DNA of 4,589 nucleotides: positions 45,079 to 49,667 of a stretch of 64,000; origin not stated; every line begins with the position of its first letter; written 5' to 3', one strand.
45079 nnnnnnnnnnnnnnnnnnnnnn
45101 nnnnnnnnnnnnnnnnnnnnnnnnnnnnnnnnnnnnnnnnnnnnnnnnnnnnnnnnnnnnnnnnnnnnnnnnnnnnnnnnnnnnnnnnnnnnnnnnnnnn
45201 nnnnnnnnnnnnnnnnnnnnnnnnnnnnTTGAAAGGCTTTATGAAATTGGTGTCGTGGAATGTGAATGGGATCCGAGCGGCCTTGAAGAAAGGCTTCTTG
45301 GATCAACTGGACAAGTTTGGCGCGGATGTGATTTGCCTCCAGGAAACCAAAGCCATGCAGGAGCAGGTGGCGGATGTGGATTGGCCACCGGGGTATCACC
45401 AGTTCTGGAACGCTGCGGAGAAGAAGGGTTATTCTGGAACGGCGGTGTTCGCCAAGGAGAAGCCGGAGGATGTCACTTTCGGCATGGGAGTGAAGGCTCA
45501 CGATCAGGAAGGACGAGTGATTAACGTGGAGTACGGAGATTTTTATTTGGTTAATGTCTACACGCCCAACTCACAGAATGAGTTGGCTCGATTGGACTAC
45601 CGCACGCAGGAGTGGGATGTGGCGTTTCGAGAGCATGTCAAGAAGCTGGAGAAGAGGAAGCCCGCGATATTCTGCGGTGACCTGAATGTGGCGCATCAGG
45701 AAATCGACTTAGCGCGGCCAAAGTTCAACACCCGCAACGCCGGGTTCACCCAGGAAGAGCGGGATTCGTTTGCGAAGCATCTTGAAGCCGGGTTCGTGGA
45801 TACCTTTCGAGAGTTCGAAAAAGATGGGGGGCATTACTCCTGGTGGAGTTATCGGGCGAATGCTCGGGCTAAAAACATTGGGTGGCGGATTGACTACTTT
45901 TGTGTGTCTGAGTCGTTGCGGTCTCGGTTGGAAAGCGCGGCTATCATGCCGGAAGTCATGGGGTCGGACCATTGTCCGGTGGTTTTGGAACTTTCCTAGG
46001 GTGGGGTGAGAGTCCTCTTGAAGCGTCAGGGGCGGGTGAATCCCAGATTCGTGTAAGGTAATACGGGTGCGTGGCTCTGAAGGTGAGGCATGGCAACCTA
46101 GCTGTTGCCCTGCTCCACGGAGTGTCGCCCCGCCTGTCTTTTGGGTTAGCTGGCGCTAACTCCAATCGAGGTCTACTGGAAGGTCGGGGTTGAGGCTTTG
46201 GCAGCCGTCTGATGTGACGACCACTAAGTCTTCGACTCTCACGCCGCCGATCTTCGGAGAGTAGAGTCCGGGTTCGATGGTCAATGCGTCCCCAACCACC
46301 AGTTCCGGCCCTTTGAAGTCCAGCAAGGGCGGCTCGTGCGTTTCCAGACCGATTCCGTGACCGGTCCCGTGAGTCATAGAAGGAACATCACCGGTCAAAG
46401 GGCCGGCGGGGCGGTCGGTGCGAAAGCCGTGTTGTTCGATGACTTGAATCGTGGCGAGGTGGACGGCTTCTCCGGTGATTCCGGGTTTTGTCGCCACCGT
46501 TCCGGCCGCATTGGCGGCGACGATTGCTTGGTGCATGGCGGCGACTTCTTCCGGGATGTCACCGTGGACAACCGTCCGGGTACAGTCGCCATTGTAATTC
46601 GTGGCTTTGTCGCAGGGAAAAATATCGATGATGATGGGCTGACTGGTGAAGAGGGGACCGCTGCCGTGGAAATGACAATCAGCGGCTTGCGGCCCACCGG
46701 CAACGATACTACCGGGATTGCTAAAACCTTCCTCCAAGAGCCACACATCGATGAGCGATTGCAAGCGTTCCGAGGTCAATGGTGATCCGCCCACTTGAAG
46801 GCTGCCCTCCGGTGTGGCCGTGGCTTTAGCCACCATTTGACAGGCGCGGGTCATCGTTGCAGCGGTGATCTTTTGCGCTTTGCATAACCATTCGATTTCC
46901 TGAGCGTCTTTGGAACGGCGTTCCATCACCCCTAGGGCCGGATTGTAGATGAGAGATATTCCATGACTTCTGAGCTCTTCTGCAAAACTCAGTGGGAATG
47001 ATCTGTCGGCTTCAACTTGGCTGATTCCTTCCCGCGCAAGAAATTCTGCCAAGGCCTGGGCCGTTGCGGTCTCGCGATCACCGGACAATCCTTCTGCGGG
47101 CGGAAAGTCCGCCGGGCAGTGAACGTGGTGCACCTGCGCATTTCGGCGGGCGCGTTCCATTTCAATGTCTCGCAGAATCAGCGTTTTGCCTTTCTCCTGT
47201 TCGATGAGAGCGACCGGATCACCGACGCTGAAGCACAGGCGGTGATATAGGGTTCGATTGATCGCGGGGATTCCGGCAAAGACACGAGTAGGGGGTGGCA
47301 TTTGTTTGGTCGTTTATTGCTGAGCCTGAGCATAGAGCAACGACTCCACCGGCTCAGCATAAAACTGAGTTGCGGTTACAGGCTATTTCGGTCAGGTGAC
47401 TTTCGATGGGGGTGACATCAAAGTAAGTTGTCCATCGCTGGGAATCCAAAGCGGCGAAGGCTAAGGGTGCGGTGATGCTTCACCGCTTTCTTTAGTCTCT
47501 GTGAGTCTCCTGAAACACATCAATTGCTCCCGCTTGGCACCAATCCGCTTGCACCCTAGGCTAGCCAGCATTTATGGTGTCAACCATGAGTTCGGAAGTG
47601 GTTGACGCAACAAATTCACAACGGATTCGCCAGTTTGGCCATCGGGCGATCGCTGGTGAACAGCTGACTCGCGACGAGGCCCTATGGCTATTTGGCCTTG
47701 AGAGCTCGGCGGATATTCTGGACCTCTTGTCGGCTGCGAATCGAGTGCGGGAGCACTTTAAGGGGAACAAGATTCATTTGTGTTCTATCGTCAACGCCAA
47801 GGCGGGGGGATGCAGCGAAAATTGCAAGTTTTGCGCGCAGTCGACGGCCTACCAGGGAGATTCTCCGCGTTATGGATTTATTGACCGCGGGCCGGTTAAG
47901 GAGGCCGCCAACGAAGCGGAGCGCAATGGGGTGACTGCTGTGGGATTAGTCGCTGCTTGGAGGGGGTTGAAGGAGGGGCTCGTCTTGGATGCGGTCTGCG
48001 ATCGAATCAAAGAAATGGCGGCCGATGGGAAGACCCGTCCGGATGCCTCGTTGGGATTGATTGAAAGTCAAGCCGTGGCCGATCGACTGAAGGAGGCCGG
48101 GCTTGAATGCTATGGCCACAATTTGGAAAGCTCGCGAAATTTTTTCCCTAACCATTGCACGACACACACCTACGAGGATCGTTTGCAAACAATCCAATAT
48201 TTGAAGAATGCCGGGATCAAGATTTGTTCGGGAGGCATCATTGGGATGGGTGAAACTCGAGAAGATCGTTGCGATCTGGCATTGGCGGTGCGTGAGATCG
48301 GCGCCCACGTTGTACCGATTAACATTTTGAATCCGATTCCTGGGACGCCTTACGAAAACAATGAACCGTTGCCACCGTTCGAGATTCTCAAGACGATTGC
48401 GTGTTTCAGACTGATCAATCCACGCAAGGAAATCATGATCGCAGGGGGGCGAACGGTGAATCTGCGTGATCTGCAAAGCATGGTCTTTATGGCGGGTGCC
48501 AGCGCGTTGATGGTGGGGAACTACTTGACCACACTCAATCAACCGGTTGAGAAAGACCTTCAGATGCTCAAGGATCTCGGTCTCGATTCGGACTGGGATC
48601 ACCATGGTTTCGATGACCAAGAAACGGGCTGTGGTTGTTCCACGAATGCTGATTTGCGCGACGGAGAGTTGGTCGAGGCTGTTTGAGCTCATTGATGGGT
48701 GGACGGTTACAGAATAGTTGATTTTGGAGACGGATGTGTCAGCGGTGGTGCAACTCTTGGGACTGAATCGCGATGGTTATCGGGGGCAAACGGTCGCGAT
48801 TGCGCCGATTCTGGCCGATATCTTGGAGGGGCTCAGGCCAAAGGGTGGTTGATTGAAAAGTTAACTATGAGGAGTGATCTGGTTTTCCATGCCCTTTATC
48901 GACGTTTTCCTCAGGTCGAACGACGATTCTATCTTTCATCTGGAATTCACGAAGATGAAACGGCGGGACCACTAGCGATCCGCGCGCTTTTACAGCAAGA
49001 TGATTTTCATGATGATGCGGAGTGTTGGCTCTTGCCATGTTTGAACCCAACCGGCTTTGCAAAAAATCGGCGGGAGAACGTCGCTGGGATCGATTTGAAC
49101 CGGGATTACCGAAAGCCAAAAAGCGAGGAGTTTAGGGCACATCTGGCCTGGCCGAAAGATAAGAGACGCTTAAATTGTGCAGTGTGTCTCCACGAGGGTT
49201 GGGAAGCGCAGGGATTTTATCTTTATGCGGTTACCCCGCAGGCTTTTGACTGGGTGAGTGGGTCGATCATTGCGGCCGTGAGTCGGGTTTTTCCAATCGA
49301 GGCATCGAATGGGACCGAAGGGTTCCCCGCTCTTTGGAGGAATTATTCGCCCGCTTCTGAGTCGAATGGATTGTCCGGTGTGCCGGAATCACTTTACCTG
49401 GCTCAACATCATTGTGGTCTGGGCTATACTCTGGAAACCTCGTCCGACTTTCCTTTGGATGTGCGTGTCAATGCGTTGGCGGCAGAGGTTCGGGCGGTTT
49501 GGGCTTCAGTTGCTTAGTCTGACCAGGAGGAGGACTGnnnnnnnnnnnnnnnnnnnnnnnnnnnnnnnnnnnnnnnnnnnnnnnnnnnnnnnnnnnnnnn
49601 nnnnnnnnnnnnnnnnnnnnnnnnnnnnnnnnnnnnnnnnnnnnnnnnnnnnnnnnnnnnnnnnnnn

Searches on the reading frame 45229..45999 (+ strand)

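Call 63: search_protein_families(library=pfam, proteins=[window:45229-45999:+], max_evalue=0.001)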
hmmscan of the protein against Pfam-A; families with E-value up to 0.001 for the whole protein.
window:45229-45999:+ (256 aa): 2 families
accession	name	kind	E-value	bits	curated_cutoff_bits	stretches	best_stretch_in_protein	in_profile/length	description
PF03372.29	Exo_endo_phos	-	3.1e-35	122.3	24.5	1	8-248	1-225/225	Endonuclease/Exonuclease/phosphatase family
PF14529.12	Exo_endo_phos_2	-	3.2e-05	24.2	27.4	1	106-251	2-116/117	Endonuclease-reverse transcriptase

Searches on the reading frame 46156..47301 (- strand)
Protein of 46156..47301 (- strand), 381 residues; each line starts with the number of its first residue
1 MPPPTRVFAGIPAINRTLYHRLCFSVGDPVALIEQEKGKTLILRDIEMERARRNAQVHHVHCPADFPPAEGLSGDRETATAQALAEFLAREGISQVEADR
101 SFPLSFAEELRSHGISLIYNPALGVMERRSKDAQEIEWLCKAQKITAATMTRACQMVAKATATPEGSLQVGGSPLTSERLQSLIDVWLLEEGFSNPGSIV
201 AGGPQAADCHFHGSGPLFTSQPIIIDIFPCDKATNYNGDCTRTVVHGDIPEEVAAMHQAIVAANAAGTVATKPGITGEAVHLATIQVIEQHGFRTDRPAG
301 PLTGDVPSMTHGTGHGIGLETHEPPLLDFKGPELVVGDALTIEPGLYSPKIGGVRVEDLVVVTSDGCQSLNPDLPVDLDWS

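Call 52: search_protein_families(library=pfam, proteins=[window:46156-47301:-], max_evalue=0.00001)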
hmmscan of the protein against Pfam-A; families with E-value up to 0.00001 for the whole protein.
window:46156-47301:- (381 aa): 1 family
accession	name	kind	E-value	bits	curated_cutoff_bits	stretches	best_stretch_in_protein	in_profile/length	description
PF00557.29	Peptidase_M24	-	3.1e-38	132.1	23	1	141-363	5-207/208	Metallopeptidase family M24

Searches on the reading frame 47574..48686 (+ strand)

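Call 52: search_protein_families(library=pfam, proteins=[window:47574-48686:+], max_evalue=0.00001)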
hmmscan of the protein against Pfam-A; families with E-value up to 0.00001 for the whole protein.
window:47574-48686:+ (370 aa): 2 families
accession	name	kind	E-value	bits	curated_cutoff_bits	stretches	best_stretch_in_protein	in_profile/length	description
PF06968.18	BATS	-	1.6e-29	102.4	22.2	1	248-337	1-87/88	Biotin and Thiamin Synthesis associated domain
PF04055.27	Radical_SAM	-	5.7e-20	72.6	29.5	1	78-236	5-163/166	Radical SAM superfamily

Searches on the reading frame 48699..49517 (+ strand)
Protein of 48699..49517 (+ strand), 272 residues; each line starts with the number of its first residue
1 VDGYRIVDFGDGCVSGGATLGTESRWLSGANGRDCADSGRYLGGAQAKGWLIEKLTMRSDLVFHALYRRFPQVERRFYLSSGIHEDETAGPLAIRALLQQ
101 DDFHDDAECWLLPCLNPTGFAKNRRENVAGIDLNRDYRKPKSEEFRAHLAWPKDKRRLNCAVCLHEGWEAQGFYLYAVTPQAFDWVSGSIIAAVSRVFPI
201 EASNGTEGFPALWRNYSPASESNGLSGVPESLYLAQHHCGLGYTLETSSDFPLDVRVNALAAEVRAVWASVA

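Call 52: search_protein_families(library=pfam, proteins=[window:48699-49517:+], max_evalue=0.00001)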
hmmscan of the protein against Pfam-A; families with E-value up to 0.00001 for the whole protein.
window:48699-49517:+ (272 aa): 1 family
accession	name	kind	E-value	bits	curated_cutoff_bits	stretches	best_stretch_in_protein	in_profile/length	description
PF24827.1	AstE_AspA_cat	-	1.1e-09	38.5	25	1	75-185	3-125/192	Succinylglutamate desuccinylase/Aspartoacylase catalytic domain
